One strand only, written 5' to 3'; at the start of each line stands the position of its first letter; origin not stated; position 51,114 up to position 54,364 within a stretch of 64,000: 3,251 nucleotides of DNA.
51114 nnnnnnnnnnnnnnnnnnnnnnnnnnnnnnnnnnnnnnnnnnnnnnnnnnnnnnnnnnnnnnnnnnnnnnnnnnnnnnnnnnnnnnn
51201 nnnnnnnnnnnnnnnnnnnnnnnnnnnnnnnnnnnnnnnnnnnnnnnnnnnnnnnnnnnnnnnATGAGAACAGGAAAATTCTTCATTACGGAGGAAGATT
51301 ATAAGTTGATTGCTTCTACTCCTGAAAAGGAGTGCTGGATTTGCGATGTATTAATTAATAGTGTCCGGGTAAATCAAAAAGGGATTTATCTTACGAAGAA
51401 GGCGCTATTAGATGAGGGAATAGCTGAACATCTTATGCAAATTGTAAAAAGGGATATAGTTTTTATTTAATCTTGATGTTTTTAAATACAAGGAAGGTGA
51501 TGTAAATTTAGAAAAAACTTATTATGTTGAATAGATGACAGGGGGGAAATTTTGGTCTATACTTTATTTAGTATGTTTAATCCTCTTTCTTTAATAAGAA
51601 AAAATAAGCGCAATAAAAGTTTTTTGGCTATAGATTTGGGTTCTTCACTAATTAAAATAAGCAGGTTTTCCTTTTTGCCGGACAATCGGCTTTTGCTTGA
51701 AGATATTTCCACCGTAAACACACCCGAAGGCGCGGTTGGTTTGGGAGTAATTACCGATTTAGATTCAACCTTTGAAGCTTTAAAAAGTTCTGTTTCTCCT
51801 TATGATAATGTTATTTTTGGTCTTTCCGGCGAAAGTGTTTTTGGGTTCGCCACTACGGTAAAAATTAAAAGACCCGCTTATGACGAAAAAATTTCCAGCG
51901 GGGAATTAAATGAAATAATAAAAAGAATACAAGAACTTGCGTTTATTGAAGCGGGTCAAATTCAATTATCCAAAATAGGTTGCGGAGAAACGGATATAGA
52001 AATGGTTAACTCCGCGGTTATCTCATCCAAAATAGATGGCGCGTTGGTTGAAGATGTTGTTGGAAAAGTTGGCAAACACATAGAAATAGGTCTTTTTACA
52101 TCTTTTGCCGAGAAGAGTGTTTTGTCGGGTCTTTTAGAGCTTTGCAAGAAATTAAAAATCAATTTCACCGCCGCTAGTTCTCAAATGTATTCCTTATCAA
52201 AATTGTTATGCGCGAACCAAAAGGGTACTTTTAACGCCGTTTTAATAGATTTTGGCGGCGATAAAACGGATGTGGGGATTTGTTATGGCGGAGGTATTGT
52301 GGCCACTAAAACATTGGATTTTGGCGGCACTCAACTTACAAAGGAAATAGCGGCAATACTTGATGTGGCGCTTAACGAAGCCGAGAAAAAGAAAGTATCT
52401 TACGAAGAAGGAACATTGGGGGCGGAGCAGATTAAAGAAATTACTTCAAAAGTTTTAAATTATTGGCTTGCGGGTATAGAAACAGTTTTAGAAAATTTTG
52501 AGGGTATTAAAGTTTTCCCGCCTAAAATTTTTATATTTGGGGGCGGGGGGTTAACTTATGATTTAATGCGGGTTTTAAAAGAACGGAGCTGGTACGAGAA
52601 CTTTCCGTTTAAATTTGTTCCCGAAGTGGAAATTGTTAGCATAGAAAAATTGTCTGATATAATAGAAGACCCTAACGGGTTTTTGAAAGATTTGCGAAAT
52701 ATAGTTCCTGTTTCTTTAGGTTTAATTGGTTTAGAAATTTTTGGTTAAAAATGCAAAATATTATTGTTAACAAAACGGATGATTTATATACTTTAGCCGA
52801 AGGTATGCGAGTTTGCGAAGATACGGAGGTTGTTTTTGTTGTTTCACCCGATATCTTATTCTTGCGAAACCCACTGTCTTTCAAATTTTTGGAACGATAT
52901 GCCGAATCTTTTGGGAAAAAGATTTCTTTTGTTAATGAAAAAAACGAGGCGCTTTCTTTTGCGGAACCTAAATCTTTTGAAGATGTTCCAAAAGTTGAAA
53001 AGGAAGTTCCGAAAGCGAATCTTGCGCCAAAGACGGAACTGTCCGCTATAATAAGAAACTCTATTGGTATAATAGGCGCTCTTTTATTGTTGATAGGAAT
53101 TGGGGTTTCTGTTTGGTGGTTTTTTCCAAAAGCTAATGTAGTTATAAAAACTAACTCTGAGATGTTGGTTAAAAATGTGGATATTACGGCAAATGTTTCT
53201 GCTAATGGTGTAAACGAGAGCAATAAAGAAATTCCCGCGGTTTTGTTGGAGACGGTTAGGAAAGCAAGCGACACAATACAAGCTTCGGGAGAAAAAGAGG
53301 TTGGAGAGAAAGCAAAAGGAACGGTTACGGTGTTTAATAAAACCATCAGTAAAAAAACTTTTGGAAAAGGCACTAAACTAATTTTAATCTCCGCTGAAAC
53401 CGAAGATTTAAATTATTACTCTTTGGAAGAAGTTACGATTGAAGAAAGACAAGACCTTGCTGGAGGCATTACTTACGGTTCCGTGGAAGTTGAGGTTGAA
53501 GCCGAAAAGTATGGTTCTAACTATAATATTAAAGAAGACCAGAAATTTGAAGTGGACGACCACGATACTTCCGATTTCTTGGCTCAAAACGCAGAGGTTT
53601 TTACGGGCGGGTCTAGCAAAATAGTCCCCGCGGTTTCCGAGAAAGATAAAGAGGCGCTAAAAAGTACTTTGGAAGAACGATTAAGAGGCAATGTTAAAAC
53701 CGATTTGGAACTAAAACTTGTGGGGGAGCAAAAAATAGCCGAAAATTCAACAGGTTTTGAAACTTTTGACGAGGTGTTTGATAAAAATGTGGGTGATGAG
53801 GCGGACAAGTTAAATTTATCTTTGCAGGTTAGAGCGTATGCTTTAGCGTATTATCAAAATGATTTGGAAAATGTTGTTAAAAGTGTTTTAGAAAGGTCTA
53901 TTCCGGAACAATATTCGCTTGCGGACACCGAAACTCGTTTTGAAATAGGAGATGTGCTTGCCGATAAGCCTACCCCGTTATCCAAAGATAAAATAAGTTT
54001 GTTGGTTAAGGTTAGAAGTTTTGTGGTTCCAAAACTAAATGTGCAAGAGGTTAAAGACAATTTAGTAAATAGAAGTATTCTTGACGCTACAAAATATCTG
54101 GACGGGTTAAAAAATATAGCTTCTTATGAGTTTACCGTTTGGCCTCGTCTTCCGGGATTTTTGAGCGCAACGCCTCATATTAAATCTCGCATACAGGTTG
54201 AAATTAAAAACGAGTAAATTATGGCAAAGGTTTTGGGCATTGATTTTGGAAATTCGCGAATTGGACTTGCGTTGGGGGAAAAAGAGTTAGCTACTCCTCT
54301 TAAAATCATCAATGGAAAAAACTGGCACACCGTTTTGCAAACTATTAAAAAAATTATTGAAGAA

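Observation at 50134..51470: AT-rich two-gene cassette of unknown function with a nuclease-like N-terminal motif, wedged between alaS and a FtsA/PilM-like operon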

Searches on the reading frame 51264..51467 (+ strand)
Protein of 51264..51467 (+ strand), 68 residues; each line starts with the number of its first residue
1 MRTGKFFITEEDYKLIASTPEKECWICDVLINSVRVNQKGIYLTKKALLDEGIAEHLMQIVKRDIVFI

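Call 3: search_protein_families(library=pfam, proteins=[window:51264-51467:+], max_evalue=1)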
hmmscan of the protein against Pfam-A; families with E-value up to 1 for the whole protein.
window:51264-51467:+ (68 aa): 0 families

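Call 4: search_protein_families(library=padloc, proteins=[window:51264-51467:+], max_evalue=1)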
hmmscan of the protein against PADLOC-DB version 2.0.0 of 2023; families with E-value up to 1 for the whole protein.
window:51264-51467:+ (68 aa): 0 families

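Call 5: search_protein_families(library=ncbifam, proteins=[window:51264-51467:+], max_evalue=1)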
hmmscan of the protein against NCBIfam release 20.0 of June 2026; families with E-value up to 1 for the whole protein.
window:51264-51467:+ (68 aa): 0 families

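Call 6: search_protein_families(library=phrogs, proteins=[window:51264-51467:+], max_evalue=1)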
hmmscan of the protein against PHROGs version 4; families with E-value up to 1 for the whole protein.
window:51264-51467:+ (68 aa): 1 family
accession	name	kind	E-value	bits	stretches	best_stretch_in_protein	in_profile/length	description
phrog_37392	-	unknown function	0.16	13.2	1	4-48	7-48/80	-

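Call 37: find_homologous_proteins(query=window:51264-51467:+, max_evalue=0.001)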
Query window:51264-51467:+ (68 aa): 1 proteins with E <= 0.001 among 1 candidates.
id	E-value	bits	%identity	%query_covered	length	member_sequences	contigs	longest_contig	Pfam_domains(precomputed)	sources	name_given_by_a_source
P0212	8.2e-38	144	100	100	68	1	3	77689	-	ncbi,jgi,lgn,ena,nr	ncbi:hypothetical protein KJ678_02705 [Patescibacteria group bacterium]|nr:hypothetical protein [Pat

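Call 68: predict_structure(protein=window:51264-51467:+)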
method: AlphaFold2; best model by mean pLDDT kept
length: 68 residues; sequences in the alignment: 1
mean_pLDDT: 65.5   pTM: 0.46
mean pLDDT of the five models: 65.5, 61.2, 61.1, 59.0, 49.7
residues with pLDDT >= 90: 0; 70-90: 16; 50-70: 50; < 50: 2
segments of 3 or more residues with pLDDT < 50: none
pLDDT, mean of each block of 10 residues (from residue 1): 60 72 64 66 66 69 60
secondary structure, 60 per line:
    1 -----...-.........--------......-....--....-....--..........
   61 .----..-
elements in order: E6-8 H10-18 H27-32 E34-37 E40-43 H45-48 H51-61

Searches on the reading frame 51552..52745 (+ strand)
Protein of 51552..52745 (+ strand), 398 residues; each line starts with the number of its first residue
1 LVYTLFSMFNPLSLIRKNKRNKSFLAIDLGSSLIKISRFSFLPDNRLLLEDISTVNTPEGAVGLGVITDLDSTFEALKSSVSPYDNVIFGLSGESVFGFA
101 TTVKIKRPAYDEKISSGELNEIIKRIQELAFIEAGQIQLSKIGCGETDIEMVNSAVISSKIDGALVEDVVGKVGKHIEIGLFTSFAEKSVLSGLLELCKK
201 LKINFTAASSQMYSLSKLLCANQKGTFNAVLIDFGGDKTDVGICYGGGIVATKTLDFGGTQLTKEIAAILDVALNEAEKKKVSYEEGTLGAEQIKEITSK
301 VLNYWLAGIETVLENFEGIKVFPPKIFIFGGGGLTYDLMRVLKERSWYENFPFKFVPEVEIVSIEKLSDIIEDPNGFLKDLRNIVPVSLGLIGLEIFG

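Call 3: search_protein_families(library=pfam, proteins=[window:51552-52745:+], max_evalue=1)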
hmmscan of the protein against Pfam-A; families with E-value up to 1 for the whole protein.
window:51552-52745:+ (398 aa): 4 families
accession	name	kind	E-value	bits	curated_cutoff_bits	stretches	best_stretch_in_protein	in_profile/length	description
PF14450.12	FtsA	-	2.8e-11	44.3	31.8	1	230-296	1-80/127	Cell division protein FtsA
PF11104.14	PilM_2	-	4.5e-09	36.1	27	1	207-343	161-295/340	Type IV pilus assembly protein PilM;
PF06723.19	MreB_Mbl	-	0.00043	19.7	27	1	229-268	147-186/327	MreB/Mbl protein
PF00022.25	Actin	-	0.011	14.7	27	1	213-300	128-223/410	Actin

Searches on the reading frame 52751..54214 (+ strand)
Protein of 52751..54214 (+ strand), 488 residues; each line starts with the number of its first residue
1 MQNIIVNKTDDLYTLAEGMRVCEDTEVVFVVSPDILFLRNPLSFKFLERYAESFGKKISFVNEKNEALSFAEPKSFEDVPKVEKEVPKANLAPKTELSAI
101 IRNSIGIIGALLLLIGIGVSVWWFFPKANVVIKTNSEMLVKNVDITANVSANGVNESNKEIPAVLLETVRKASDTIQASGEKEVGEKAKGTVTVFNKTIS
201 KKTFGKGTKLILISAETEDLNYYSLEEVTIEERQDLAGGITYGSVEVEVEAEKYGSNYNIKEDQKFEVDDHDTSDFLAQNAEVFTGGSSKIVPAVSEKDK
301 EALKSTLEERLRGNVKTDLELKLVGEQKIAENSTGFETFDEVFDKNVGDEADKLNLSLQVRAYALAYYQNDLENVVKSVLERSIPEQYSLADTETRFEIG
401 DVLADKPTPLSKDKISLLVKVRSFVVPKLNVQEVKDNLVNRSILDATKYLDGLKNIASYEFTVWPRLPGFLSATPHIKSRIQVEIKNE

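Call 3: search_protein_families(library=pfam, proteins=[window:52751-54214:+], max_evalue=1)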
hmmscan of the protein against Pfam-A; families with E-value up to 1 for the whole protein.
window:52751-54214:+ (488 aa): 2 families
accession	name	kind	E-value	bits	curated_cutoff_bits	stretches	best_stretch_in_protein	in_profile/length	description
PF04865.19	Baseplate_J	-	0.0072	16.1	21.1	1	241-288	61-110/255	Baseplate J-like protein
PF14159.11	CAAD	-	0.11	12.8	30.7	1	103-144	38-77/85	CAAD domains of cyanobacterial aminoacyl-tRNA synthetase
